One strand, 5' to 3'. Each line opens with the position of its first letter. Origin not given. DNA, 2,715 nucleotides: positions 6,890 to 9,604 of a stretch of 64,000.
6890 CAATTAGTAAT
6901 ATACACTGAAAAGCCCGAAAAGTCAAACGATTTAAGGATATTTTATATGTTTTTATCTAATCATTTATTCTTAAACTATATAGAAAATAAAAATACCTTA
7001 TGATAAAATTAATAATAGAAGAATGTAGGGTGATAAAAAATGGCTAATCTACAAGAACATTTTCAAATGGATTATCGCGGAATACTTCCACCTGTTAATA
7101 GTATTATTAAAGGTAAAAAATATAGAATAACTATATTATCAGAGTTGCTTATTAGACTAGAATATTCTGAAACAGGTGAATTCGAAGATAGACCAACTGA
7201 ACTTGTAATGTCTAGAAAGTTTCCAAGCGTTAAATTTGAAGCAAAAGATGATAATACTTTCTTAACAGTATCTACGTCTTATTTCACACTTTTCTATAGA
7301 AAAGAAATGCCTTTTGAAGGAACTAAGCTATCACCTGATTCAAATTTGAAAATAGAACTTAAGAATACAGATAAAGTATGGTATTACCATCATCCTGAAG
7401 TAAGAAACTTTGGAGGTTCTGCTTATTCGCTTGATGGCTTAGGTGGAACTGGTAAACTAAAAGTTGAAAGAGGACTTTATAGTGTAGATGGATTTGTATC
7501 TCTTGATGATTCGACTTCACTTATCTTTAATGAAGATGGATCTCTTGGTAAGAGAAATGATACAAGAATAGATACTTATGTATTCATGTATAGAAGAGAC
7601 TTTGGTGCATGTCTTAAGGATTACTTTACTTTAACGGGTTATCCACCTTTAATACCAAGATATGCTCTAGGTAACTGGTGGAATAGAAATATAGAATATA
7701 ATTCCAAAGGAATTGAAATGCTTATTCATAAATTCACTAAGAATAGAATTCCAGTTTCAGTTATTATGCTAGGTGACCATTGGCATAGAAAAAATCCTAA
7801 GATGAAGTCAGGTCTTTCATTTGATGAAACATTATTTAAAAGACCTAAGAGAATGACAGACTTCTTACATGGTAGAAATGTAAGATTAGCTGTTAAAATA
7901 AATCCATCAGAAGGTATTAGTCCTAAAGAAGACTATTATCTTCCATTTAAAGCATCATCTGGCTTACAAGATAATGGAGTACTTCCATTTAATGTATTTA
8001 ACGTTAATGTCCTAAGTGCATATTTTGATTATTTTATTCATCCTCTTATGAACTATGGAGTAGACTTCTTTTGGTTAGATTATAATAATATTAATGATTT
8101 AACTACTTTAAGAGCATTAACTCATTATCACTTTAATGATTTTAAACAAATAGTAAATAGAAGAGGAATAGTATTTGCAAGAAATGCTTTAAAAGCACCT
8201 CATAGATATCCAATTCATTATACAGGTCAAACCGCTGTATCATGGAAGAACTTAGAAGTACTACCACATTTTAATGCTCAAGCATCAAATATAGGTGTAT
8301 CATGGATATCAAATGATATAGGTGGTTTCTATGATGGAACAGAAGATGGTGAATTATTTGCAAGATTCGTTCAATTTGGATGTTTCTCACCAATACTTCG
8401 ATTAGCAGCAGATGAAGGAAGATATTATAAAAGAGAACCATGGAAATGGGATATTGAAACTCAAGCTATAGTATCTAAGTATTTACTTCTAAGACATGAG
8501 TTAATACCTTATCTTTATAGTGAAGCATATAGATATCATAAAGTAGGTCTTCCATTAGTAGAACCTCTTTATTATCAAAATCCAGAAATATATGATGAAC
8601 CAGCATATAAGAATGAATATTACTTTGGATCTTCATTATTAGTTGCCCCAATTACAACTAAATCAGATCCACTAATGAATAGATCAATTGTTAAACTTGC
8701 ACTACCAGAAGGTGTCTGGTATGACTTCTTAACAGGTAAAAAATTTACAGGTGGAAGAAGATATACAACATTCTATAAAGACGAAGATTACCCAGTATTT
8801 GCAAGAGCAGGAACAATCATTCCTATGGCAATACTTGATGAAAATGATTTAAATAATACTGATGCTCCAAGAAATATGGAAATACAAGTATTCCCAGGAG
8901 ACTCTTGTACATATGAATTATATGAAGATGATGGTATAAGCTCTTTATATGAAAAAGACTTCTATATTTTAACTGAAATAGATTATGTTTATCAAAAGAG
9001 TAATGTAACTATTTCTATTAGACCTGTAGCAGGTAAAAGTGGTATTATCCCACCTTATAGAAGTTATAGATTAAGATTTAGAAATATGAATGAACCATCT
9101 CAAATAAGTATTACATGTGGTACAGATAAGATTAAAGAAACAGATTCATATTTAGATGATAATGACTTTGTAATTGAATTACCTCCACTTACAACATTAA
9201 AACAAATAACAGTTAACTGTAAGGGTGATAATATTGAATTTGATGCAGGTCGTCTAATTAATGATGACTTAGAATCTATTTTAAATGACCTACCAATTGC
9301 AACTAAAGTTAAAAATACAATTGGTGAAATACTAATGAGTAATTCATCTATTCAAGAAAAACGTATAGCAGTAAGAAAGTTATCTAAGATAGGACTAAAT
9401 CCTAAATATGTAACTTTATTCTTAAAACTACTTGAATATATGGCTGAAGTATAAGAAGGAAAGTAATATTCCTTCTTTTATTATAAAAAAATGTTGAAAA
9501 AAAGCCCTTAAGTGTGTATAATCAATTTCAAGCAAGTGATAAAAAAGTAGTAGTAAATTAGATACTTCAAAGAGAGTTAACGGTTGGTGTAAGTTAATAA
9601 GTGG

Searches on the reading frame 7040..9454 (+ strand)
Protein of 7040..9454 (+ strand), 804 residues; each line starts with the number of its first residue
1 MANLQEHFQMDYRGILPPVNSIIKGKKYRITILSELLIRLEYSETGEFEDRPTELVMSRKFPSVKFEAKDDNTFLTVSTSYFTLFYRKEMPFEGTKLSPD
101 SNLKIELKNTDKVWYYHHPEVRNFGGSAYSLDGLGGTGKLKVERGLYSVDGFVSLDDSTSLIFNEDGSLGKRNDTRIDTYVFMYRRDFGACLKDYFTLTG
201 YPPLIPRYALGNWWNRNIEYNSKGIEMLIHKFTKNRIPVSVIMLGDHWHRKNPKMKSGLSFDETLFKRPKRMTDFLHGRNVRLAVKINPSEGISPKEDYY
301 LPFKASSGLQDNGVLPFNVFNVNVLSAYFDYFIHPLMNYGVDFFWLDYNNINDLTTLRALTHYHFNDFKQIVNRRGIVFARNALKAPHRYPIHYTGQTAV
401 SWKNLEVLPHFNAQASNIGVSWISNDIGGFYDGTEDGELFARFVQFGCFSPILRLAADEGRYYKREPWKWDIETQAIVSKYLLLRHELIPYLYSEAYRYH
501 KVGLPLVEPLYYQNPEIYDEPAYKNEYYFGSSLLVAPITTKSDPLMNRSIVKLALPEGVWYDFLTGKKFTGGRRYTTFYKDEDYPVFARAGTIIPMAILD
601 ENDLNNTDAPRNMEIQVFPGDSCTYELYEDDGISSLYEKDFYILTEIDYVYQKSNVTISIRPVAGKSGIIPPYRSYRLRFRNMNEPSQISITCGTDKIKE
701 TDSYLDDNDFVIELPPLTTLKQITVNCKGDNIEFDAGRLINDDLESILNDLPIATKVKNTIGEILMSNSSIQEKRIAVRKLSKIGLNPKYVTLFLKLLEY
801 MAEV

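Call 43: search_protein_families(library=pfam, proteins=[window:7040-9454:+])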
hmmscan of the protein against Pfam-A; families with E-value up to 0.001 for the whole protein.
window:7040-9454:+ (804 aa): 3 families
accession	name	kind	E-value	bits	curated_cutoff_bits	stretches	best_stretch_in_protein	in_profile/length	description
PF01055.32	Glyco_hydro_31_2nd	-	1.5e-46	159.7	23.5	1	202-494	1-327/328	Glycosyl hydrolases family 31 TIM-barrel domain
PF21365.3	Glyco_hydro_31_3rd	-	1.6e-18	67.4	24.4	1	503-594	1-87/87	Glycosyl hydrolase family 31 C-terminal domain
PF17137.9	DUF5110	-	1.6e-12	47.7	27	1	613-682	2-70/71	Domain of unknown function (DUF5110)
